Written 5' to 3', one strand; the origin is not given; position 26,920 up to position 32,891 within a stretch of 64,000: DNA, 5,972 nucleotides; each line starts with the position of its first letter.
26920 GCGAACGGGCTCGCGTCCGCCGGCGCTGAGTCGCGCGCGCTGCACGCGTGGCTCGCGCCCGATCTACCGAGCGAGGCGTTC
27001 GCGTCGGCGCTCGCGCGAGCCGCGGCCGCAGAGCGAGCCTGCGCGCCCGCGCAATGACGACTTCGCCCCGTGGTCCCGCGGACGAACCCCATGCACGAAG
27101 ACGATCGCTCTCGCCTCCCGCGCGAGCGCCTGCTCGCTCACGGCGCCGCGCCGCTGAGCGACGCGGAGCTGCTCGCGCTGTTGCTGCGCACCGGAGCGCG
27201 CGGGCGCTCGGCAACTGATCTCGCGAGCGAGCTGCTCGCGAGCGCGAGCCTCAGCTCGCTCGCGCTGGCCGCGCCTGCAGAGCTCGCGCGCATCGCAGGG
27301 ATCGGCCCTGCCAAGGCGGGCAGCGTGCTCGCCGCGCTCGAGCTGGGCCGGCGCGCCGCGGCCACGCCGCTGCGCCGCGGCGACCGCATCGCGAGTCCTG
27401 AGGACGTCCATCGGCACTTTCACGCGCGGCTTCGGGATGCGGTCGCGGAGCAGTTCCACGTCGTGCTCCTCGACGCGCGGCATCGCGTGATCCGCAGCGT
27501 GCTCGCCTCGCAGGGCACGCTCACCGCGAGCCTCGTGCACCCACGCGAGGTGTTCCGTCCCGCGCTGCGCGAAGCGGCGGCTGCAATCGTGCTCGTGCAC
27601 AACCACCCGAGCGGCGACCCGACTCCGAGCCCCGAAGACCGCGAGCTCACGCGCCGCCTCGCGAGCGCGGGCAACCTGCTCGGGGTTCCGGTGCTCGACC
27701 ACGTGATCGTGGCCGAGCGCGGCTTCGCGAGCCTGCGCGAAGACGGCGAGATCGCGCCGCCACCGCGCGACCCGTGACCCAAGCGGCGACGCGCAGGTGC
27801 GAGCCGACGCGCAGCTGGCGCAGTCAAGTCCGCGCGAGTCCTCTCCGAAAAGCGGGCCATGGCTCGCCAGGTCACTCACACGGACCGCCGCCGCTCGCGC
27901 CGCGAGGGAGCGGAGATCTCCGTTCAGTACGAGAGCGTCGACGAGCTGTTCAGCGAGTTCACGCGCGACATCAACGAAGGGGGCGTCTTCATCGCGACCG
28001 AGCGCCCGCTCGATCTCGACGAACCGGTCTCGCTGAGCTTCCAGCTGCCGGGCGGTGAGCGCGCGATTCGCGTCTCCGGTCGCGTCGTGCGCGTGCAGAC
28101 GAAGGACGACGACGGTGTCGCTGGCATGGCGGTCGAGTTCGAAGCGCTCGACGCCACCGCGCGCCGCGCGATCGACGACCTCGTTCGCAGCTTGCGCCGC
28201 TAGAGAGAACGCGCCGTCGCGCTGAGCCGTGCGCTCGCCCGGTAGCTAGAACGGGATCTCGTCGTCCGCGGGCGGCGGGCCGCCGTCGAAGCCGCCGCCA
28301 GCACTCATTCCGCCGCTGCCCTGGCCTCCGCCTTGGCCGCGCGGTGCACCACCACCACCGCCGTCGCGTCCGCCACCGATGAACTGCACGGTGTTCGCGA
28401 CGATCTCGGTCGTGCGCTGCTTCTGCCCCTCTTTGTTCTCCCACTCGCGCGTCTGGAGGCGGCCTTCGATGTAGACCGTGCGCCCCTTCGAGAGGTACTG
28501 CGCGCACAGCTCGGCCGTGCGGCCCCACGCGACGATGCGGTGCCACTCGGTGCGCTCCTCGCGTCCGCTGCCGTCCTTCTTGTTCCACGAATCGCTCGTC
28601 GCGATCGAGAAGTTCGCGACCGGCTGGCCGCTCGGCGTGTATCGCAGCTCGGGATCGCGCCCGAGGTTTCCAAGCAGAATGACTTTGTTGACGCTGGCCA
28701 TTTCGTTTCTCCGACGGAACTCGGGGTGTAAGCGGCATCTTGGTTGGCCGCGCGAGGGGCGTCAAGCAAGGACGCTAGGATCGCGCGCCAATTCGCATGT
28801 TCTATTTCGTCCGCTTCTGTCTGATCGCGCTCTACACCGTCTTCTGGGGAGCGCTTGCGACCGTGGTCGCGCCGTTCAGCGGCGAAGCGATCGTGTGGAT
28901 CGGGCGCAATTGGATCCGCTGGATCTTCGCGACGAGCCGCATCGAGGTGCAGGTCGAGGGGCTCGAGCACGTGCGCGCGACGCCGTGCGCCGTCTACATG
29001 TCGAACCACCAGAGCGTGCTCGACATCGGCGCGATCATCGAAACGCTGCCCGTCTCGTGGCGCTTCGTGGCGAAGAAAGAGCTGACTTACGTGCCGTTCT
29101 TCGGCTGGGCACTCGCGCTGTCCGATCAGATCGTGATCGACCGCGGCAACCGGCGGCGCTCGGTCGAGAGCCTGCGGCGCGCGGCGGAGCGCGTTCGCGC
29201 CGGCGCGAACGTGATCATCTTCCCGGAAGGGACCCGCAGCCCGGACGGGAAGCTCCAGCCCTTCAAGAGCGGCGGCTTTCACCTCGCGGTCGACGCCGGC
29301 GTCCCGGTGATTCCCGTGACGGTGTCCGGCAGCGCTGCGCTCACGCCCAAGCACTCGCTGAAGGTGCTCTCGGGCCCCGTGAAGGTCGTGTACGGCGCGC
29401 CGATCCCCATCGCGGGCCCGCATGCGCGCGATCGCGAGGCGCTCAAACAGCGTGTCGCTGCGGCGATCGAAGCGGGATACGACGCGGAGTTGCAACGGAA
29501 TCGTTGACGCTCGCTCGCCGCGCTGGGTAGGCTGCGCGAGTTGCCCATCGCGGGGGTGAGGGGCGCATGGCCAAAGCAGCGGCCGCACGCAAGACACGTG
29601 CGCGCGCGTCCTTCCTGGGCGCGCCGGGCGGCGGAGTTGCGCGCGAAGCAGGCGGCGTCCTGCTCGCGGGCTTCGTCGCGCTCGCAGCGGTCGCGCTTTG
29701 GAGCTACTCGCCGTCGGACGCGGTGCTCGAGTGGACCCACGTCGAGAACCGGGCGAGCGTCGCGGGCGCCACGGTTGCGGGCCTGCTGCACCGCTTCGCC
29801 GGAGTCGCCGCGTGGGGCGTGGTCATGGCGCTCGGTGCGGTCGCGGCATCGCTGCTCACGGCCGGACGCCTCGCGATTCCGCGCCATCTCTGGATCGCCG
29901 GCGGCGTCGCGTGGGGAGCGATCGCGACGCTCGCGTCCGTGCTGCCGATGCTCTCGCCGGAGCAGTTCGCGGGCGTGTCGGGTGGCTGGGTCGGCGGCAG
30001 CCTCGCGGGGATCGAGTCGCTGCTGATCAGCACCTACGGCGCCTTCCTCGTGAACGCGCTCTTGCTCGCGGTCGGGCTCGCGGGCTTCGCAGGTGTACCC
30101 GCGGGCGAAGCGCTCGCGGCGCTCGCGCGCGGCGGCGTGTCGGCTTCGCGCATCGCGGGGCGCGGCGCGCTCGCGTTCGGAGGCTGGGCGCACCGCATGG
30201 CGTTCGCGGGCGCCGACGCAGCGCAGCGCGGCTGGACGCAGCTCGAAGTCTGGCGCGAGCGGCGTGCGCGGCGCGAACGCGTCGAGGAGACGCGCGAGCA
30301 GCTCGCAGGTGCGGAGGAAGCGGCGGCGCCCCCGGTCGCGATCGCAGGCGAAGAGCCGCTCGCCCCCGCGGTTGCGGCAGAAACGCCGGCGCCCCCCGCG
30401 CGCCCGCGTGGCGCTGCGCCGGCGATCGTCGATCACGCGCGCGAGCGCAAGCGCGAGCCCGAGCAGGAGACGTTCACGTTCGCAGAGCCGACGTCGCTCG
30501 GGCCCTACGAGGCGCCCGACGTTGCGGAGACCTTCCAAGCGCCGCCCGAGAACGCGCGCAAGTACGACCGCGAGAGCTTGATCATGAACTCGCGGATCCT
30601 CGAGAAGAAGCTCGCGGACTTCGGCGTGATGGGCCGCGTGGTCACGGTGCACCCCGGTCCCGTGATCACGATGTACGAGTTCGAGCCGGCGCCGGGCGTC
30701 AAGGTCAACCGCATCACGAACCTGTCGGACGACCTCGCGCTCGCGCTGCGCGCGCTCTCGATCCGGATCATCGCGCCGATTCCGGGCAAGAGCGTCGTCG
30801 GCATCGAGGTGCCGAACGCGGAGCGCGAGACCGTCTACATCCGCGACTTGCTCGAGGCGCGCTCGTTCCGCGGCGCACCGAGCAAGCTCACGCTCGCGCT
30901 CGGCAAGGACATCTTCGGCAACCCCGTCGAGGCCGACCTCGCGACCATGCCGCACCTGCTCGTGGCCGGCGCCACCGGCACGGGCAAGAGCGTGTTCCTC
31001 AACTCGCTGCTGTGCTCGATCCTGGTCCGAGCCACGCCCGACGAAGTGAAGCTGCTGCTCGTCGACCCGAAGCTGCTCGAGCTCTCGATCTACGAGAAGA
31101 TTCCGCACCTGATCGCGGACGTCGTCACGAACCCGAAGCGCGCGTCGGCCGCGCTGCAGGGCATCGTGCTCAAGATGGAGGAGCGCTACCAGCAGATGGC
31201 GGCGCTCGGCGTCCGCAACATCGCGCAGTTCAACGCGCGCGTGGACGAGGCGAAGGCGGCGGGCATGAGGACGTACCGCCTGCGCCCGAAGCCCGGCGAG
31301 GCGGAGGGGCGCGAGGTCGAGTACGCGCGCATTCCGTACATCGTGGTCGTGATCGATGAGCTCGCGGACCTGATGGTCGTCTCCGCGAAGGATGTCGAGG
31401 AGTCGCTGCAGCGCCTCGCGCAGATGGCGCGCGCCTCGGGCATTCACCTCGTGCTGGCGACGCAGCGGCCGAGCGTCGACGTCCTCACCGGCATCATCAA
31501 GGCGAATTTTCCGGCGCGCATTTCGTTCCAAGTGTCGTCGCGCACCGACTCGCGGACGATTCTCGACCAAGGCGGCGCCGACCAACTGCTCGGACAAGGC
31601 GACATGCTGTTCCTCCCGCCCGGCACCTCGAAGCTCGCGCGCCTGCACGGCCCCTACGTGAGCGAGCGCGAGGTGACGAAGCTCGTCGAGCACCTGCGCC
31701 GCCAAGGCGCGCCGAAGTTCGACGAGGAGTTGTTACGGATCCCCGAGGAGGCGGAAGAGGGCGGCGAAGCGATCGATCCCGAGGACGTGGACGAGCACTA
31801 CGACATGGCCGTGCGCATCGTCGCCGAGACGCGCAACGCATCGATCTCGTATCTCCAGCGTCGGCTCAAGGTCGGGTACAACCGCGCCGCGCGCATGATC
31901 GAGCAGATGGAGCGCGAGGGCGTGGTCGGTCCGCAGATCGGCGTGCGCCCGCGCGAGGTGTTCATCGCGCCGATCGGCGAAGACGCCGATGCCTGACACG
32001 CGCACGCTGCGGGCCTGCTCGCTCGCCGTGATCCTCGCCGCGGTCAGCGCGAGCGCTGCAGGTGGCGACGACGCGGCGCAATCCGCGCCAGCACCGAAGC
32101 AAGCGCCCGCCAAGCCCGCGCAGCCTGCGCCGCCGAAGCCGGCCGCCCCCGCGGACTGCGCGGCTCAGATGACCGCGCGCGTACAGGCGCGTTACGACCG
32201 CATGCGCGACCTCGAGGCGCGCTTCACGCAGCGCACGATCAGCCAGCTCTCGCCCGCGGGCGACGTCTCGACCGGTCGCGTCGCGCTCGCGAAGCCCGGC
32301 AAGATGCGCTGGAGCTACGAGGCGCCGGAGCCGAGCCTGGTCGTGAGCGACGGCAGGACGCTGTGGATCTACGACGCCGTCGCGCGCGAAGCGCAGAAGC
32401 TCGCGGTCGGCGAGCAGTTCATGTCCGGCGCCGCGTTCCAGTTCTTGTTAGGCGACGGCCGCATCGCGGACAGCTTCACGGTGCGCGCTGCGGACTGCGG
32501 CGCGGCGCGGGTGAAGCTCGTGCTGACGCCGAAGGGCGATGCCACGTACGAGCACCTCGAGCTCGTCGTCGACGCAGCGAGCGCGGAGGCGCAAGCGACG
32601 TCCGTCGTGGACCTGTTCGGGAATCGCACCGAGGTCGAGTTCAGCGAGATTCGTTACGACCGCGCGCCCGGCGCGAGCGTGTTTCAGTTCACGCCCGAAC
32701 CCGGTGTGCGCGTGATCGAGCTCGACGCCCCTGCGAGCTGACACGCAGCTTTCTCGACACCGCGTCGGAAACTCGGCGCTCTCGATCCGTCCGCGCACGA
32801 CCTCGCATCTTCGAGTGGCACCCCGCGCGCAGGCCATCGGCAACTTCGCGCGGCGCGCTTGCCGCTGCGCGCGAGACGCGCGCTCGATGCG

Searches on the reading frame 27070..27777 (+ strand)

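Call 6: search_protein_families(library=pfam, proteins=[window:27070-27777:+], max_evalue=0.001)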
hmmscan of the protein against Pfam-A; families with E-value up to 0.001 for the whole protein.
window:27070-27777:+ (235 aa): 4 families
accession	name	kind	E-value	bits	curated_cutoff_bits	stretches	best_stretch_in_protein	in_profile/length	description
PF04002.20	RadC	-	8.9e-44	148.7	22.1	1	107-226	1-120/121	RadC-like JAB domain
PF20582.4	UPF0758_N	-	9.9e-23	80.5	27.1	1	15-83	8-76/77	UPF0758 N-terminal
PF14464.11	Prok-JAB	-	1.9e-05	24.9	25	1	114-202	5-95/114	Prokaryotic homologs of the JAB domain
PF00633.29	HHH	-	0.00096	19.3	24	0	61-88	2-29/30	Helix-hairpin-helix motif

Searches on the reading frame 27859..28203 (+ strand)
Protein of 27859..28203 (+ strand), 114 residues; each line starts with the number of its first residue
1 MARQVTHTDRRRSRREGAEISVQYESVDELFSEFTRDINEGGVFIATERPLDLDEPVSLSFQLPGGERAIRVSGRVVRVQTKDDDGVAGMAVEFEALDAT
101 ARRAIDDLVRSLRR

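Call 6: search_protein_families(library=pfam, proteins=[window:27859-28203:+], max_evalue=0.001)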
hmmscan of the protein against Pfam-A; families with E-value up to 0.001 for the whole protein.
window:27859-28203:+ (114 aa): 1 family
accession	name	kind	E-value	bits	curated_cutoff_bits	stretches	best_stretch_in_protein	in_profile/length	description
PF07238.19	PilZ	-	1.2e-16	61.3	22.5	1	9-110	1-101/102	PilZ domain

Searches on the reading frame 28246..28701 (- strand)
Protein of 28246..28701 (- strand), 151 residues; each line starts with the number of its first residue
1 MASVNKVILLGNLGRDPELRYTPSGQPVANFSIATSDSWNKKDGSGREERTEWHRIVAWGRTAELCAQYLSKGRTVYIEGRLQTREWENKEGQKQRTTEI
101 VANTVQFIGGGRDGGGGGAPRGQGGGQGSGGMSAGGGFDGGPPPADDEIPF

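Call 6: search_protein_families(library=pfam, proteins=[window:28246-28701:-], max_evalue=0.001)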
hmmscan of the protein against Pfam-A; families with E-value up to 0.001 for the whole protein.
window:28246-28701:- (151 aa): 2 families
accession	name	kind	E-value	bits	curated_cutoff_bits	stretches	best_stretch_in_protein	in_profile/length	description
PF00436.31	SSB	-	5e-42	142.6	26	1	4-108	1-104/104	Single-strand binding protein family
PF22657.2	SSB_1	-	5.9e-06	26.8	27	1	5-87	1-80/91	Another single-strand binding protein family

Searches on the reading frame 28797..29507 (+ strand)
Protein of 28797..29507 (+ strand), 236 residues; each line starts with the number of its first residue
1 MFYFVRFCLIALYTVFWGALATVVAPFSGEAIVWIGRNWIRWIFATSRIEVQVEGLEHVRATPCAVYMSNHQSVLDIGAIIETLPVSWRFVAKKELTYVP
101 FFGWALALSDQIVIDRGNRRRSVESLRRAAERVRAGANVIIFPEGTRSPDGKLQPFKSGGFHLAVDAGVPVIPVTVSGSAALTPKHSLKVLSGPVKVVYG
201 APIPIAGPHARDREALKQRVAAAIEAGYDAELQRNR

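Call 6: search_protein_families(library=pfam, proteins=[window:28797-29507:+], max_evalue=0.001)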
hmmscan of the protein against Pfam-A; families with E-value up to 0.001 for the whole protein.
window:28797-29507:+ (236 aa): 1 family
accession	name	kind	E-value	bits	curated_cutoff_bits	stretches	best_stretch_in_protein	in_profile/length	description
PF01553.26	Acyltransferase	-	3.9e-34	117.7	23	1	51-177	2-132/132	Acyltransferase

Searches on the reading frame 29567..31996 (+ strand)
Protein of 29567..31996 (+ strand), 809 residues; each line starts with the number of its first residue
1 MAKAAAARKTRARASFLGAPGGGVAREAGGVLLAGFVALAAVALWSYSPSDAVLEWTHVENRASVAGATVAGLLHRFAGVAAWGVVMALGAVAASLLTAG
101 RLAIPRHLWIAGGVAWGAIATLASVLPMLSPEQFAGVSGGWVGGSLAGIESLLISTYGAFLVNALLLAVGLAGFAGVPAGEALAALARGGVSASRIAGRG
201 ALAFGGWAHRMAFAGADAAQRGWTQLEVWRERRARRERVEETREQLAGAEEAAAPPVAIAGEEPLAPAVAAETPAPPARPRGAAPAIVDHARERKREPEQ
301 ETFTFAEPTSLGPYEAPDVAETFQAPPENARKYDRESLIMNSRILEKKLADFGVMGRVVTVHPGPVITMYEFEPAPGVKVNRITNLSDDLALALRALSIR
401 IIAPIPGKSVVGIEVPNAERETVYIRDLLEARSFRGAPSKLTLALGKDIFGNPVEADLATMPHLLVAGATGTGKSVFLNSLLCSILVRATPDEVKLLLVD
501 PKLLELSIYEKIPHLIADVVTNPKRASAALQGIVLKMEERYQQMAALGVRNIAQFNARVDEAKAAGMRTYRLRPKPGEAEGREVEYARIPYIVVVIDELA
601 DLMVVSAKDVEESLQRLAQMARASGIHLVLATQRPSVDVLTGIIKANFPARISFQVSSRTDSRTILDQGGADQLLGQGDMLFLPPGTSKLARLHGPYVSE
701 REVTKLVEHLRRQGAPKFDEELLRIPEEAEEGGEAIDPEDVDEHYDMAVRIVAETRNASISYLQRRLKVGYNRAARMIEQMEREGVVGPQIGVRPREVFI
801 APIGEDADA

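Call 6: search_protein_families(library=pfam, proteins=[window:29567-31996:+], max_evalue=0.001)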
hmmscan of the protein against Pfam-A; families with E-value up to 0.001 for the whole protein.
window:29567-31996:+ (809 aa): 5 families
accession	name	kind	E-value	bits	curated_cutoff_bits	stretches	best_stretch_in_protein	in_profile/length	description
PF01580.24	FtsK_SpoIIIE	-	4.8e-68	229.3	24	1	425-637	2-221/221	FtsK/SpoIIIE family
PF17854.6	FtsK_alpha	-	1.5e-33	115.4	22.9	1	323-417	7-101/101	FtsK alpha domain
PF09397.16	FtsK_gamma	-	5.1e-27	93.8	30.6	1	740-800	2-62/63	Ftsk gamma domain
PF13491.11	FtsK_4TM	-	6.3e-12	45.9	23.1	1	25-181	4-165/171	4TM region of DNA translocase FtsK/SpoIIIE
PF12846.13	AAA_10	-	0.00033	20.3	27.5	0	459-514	19-70/362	AAA-like domain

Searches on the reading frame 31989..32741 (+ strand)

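Call 6: search_protein_families(library=pfam, proteins=[window:31989-32741:+], max_evalue=0.001)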
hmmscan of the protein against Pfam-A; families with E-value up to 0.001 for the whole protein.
window:31989-32741:+ (250 aa): 1 family
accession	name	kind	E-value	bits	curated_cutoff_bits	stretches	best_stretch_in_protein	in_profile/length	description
PF03548.22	LolA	-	5.7e-27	94.9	23.6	1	73-235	4-165/165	Outer membrane lipoprotein carrier protein LolA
